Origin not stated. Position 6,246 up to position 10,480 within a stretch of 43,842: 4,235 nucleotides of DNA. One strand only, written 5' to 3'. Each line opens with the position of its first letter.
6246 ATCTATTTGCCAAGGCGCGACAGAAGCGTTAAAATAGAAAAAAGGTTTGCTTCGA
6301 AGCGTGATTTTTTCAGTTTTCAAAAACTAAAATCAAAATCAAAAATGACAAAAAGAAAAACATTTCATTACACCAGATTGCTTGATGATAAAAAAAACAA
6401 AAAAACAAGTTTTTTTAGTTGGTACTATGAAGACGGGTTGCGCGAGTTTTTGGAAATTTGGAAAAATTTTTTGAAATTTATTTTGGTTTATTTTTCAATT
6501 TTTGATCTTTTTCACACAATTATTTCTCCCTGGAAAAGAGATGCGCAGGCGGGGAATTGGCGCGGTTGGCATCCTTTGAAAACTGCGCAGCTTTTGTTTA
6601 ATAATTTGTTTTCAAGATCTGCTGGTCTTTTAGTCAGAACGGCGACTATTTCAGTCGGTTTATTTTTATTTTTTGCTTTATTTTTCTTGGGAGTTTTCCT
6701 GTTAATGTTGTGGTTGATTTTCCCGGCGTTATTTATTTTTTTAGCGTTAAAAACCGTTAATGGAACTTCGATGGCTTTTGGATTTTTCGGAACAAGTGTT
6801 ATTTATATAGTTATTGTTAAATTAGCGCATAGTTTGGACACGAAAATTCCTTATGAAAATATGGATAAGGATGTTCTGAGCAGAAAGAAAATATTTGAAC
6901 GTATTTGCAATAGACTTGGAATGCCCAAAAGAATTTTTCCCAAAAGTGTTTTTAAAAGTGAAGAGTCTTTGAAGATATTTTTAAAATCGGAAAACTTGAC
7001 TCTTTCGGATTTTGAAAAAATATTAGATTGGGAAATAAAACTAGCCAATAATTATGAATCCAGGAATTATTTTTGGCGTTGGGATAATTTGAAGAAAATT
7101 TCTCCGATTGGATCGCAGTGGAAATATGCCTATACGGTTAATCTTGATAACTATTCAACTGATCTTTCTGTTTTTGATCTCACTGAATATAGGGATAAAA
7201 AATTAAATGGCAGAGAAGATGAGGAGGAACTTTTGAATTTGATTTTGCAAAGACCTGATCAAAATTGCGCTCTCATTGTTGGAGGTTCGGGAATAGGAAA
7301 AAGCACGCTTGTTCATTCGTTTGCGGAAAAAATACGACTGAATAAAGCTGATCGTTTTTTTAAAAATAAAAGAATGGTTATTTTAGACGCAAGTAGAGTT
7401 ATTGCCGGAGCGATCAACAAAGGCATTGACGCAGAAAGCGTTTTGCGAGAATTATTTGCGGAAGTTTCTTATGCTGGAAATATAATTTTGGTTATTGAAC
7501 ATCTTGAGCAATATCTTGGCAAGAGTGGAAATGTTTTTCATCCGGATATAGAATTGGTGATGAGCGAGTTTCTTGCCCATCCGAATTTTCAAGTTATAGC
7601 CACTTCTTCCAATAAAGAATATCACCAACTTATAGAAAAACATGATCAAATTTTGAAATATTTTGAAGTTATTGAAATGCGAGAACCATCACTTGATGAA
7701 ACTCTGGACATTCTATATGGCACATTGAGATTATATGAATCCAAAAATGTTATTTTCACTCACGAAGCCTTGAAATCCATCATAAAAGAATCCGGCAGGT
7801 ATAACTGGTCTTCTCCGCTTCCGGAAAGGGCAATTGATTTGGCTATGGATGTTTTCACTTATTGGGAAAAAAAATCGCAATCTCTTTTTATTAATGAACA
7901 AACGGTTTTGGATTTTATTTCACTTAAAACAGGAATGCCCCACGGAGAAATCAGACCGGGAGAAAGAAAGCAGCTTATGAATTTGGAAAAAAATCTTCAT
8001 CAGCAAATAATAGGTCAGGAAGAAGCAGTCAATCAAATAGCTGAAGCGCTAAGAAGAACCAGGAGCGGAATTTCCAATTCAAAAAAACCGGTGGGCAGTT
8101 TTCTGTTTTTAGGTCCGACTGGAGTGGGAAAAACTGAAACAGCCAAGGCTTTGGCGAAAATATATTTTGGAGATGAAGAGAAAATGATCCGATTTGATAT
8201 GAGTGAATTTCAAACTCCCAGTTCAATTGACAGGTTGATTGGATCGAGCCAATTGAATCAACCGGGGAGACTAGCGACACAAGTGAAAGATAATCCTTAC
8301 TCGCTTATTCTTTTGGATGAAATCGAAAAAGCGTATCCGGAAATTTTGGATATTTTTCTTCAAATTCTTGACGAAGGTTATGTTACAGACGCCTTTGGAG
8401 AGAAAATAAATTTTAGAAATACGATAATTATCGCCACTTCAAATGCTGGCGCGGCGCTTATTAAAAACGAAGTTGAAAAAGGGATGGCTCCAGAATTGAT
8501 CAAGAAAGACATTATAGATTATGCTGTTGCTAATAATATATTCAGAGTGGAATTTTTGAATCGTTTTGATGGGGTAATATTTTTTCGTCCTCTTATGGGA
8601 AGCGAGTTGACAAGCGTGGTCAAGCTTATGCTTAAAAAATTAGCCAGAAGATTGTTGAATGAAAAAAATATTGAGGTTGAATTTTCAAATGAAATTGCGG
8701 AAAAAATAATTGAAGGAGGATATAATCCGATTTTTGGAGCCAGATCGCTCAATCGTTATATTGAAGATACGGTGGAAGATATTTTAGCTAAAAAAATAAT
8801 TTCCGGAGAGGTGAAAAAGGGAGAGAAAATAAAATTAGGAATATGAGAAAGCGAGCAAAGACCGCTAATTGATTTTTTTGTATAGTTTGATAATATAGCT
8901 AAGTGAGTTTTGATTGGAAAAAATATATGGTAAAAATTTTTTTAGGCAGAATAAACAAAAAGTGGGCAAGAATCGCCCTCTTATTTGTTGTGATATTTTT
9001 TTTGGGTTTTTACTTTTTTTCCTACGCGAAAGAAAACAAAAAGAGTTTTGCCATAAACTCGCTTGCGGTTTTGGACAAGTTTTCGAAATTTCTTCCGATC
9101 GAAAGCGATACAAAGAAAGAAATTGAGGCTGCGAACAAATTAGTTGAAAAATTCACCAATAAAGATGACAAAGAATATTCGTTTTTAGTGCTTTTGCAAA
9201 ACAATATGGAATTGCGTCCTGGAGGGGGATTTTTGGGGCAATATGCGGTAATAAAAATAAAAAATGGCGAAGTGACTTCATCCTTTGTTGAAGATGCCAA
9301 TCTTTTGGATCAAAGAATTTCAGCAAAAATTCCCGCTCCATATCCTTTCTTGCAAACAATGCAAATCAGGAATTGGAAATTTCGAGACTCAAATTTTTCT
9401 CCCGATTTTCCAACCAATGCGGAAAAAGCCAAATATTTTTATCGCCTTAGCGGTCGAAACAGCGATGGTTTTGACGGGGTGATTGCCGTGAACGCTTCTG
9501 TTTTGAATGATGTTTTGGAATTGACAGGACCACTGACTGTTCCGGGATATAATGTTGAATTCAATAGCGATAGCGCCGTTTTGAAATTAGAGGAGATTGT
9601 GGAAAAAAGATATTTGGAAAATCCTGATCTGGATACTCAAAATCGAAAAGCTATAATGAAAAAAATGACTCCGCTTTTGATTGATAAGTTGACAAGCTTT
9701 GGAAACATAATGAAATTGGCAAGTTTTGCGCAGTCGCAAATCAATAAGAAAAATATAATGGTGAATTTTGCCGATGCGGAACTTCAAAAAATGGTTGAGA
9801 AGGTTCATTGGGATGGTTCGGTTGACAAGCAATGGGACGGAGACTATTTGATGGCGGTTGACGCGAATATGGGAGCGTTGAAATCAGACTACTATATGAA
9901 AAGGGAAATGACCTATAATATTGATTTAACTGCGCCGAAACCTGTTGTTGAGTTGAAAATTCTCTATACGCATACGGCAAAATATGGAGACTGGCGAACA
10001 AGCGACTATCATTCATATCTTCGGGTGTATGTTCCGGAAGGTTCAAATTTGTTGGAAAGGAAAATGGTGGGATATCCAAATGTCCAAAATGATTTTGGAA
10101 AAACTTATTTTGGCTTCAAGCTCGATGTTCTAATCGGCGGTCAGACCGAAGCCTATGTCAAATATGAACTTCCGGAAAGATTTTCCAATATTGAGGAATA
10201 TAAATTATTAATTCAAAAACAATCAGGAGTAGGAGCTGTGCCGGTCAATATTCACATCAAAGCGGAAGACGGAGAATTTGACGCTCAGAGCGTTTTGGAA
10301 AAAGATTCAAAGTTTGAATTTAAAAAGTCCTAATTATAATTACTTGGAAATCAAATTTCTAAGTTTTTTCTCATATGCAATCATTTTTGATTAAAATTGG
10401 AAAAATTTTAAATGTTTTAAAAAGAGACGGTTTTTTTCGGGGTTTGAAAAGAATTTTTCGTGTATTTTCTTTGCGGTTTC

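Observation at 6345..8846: Membrane-anchored Hsp100/Clp-like ATPase lacking both pore-loop tyrosines, the M-domain and the ClpP-docking loop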

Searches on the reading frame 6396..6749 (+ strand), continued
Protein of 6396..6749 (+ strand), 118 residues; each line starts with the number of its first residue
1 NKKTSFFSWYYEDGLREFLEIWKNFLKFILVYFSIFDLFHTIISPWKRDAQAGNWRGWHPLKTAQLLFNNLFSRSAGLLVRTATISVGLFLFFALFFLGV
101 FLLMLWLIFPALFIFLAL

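Call 89: find_homologous_proteins(query=L077:1400-3925:+, max_evalue=1e-100)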
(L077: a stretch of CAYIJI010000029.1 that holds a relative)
Query L077:1400-3925:+ (842 aa): 506 proteins with E <= 1e-100 among 8000 candidates; the best 120 are listed.
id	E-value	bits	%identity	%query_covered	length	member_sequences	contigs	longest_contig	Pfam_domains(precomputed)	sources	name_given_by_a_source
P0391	0.0e+0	1752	100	95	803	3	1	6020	PF07724.21,PF00004.36,PF13401.13,PF17871.8,PF07728.21,PF10431.16,PF20720.4,PF13191.13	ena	-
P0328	0.0e+0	1620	88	100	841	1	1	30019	PF07724.21,PF00004.36,PF13401.13,PF17871.8,PF07728.21,PF10431.16,PF13191.13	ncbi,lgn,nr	ncbi:MAG: ATP-dependent Clp protease ATP-binding subunit [Patescibacteria group bacterium]|nr:ATP-de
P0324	0.0e+0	1594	85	100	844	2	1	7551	PF07724.21,PF00004.36,PF13401.13,PF17871.8,PF07728.21,PF10431.16,PF13191.13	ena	-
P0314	0.0e+0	1430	78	100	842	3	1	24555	PF07724.21,PF00004.36,PF13401.13,PF17871.8,PF07728.21,PF10431.16,PF13191.13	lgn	-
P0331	0.0e+0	1420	77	100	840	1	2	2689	PF07724.21,PF00004.36,PF13401.13,PF17871.8,PF07728.21,PF10431.16,PF13191.13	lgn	-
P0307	0.0e+0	1219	64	100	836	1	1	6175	PF07724.21,PF00004.36,PF17871.8,PF07728.21,PF10431.16,PF13191.13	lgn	-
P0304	0.0e+0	1206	66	99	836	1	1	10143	PF07724.21,PF00004.36,PF13401.13,PF17871.8,PF07728.21,PF10431.16,PF13191.13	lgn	-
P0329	0.0e+0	1197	64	99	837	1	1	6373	PF07724.21,PF00004.36,PF17871.8,PF07728.21,PF10431.16,PF13191.13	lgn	-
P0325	0.0e+0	1192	64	99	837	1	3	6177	PF07724.21,PF00004.36,PF17871.8,PF05673.20,PF07728.21,PF10431.16,PF13191.13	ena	-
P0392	0.0e+0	1093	83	70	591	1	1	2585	PF07724.21,PF00004.36,PF13401.13,PF17871.8,PF07728.21,PF10431.16,PF13191.13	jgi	jgi:ATP-dependent Clp protease ATP-binding subunit ClpC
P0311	0.0e+0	1074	58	99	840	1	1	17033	PF07724.21,PF00004.36,PF13401.13,PF07728.21,PF10431.16,PF20720.4,PF13191.13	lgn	-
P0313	0.0e+0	1041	57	99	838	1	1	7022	PF07724.21,PF00004.36,PF13401.13,PF17871.8,PF07728.21,PF10431.16,PF13191.13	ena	-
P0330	0.0e+0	1034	56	99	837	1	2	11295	PF07724.21,PF00004.36,PF13401.13,PF07728.21,PF10431.16,PF20720.4,PF13191.13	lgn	-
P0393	0.0e+0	1034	56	99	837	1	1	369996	PF00158.33,PF07724.21,PF00004.36,PF13401.13,PF17871.8,PF05673.20,PF07728.21,PF10431.16,PF13191.13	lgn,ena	-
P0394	0.0e+0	1019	55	99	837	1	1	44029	PF07724.21,PF00004.36,PF13401.13,PF17871.8,PF07728.21,PF10431.16,PF13191.13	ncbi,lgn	-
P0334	1.5e-277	941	53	98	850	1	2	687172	PF07724.21,PF00004.36,PF13401.13,PF17871.8,PF07728.21,PF10431.16,PF20720.4,PF13191.13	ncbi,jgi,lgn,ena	ncbi:MAG: ATP-dependent Clp protease ATP-binding subunit [Patescibacteria group bacterium]|jgi:ATP-d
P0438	2.3e-204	699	41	99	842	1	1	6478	PF13173.13,PF02861.26,PF00004.36,PF13401.13,PF23569.2,PF17871.8,PF07728.21,PF13191.13,PF00158.33,PF07724.21,PF12775.14,PF10431.16,PF20720.4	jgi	jgi:ATP-dependent Clp protease ATP-binding subunit ClpC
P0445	1.2e-149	518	39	79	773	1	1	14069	PF02861.26,PF00158.33,PF07724.21,PF00004.36,PF17871.8,PF05673.20,PF07728.21,PF10431.16,PF20720.4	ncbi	-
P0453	3.5e-123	431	37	76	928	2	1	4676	PF02861.26,PF00158.33,PF07724.21,PF02367.24,PF00004.36,PF17871.8,PF05673.20,PF07728.21,PF01078.28,PF10431.16,PF13191.13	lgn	-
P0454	5.5e-122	427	36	83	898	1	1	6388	PF02861.26,PF00004.36,PF13401.13,PF17871.8,PF05673.20,PF07728.21,PF13191.13,PF00158.33,PF07724.21,PF12775.14,PF10431.16,PF20720.4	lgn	-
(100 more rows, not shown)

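Call 94: search_protein_families(library=padloc, proteins=[L081:5968-6363:+, L081:6359-8881:+], max_evalue=0.001)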
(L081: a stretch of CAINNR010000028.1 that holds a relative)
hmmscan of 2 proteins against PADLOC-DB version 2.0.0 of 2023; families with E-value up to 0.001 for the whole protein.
L081:5968-6363:+ (132 aa): 0 families

L081:6359-8881:+ (841 aa): 6 families
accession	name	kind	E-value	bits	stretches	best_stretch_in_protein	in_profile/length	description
PDLC04606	PDC-M37B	-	5.1e-36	122.7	1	484-711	78-300/390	-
PDLC03838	DolB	-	9.1e-30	102.1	1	520-704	105-277/375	-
PDLC04605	PDC-M37B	-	1.4e-26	91.7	1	423-713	182-432/518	-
PDLC00915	TRIP13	-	2.7e-09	34.9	1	313-397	67-150/302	TRIP13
PDLC04140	mad8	-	7.7e-06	23.6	1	588-778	31-150/314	mads_8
PDLC02196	IetA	-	0.00039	17.9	0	568-606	106-144/374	-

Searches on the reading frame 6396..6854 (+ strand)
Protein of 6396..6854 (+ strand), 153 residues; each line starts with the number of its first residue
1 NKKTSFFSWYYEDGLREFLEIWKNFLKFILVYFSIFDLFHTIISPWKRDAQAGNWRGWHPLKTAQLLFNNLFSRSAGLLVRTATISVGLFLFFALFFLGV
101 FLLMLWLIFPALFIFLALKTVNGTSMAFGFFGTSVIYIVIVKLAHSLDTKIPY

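Call 43: predict_structure(alignment_id=A1)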
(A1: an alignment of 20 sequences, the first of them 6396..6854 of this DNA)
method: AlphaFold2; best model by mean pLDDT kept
length: 153 residues; sequences in the alignment: 20
mean_pLDDT: 84.3   pTM: 0.67
mean pLDDT of the five models: 84.3, 83.9, 83.7, 82.5, 81.9
residues with pLDDT >= 90: 82; 70-90: 40; 50-70: 30; < 50: 1
segments of 3 or more residues with pLDDT < 50: none
pLDDT, mean of each block of 10 residues (from residue 1): 80 97 97 90 69 80 91 91 95 98 96 88 65 64 74 49
secondary structure, 60 per line:
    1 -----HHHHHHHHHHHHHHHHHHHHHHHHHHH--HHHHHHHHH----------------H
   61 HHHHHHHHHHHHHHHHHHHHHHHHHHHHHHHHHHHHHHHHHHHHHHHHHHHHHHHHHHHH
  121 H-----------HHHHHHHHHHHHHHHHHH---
elements in order: H6-32 H35-43 H60-121 H133-150

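Call 47: fold_search(model_id=the predicted structure, library=pdb)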
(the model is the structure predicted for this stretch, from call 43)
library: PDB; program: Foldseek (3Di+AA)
matches with E <= 10: 8; with E <= 0.001: 0
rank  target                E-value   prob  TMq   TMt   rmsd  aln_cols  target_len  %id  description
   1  3lbx_B                4.9e+00  0.02  0.16  0.14  27.3       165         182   12  Crystal Structure of the Erythrocyte Spectrin Tetramerization Domain Complex (released 2010-03-09)
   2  6ejq_F                5.6e+00  0.07  0.20  0.22  16.1        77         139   12  Crystal structure of a C-terminally truncated small terminase protein from the thermophilic bacteriophage G20c (released 2018-10-10)
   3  6ejq_C                6.3e+00  0.03  0.17  0.19  15.7        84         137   15  Crystal structure of a C-terminally truncated small terminase protein from the thermophilic bacteriophage G20c (released 2018-10-10)
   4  8qbw                  7.7e+00  0.06  0.31  0.24  15.4       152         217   14  Cryo-EM structure of Vipp1-deltaH6_aa1-219 helical filament with lattice 3 (Vipp1-deltaH6_L3) (released 2024-09-11)
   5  3syv_H                7.7e+00  0.03  0.23  0.16  17.5       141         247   13  Crystal structure of mPACSIN 3 F-BAR domain mutant (released 2012-05-16)
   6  6ejq_I                8.7e+00  0.04  0.19  0.32  16.4        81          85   15  Crystal structure of a C-terminally truncated small terminase protein from the thermophilic bacteriophage G20c (released 2018-10-10)
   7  7rit_A                9.3e+00  0.03  0.26  0.11  12.8       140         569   16  Drug-free A. baumannii MsbA (released 2021-10-06)
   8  8qbs                  9.9e+00  0.05  0.32  0.26  16.2       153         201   12  Cryo-EM structure of Vipp1-F197K/L200K helical filament with lattice 1 (Vipp1-F197K/L200K_L1) (released 2024-09-11)

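Call 80: search_solved_structures(query=A1, max_evalue=10)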
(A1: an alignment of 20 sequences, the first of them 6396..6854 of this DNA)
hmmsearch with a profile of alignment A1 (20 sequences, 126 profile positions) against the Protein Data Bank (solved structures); distinct sequences matched with E-value up to 10: 0.

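Call 81: search_protein_families(library=ncbifam, proteins=[window:6396-6854:+], max_evalue=0.1)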
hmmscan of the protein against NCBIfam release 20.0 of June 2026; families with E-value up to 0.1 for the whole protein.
window:6396-6854:+ (153 aa): 0 families

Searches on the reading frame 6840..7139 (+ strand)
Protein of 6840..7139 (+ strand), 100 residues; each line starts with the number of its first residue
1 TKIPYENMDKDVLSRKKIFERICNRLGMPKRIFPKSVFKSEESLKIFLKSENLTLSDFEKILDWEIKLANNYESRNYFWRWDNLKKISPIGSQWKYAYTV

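Call 48: search_protein_families(library=pfam, proteins=[window:6840-7139:+], max_evalue=1)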
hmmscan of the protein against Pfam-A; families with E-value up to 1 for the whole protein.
window:6840-7139:+ (100 aa): 1 family
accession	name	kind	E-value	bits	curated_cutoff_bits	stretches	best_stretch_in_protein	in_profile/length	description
PF22634.1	POL2_thumb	-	0.048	14.1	27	1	14-65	107-157/178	DNA polymerase epsilon catalytic subunit A, thumb domain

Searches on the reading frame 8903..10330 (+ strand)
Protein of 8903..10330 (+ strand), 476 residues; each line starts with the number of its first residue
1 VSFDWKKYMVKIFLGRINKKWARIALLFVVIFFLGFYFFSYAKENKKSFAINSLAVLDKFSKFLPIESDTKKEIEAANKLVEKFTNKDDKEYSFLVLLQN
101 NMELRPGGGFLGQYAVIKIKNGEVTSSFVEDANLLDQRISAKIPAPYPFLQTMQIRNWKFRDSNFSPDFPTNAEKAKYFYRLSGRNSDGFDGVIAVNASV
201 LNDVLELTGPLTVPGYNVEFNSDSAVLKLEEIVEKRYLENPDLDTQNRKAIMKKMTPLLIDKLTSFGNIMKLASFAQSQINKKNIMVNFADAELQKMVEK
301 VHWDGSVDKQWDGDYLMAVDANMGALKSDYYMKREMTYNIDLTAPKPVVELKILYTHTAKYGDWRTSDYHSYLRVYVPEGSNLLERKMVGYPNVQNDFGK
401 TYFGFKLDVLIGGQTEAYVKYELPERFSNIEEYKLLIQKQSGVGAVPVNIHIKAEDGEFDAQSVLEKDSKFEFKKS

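Call 8: search_protein_families(library=pfam, proteins=[window:8903-10330:+], max_evalue=0.001)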
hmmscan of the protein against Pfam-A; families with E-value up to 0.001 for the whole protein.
window:8903-10330:+ (476 aa): 1 family
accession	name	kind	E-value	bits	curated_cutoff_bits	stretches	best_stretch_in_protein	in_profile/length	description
PF13196.11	DUF4012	-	8.1e-24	85.2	28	1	91-230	3-140/144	Protein of unknown function (DUF4012)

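Call 81: search_protein_families(library=ncbifam, proteins=[window:8903-10330:+], max_evalue=0.1)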
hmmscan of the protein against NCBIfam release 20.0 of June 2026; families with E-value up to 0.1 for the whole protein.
window:8903-10330:+ (476 aa): 0 families
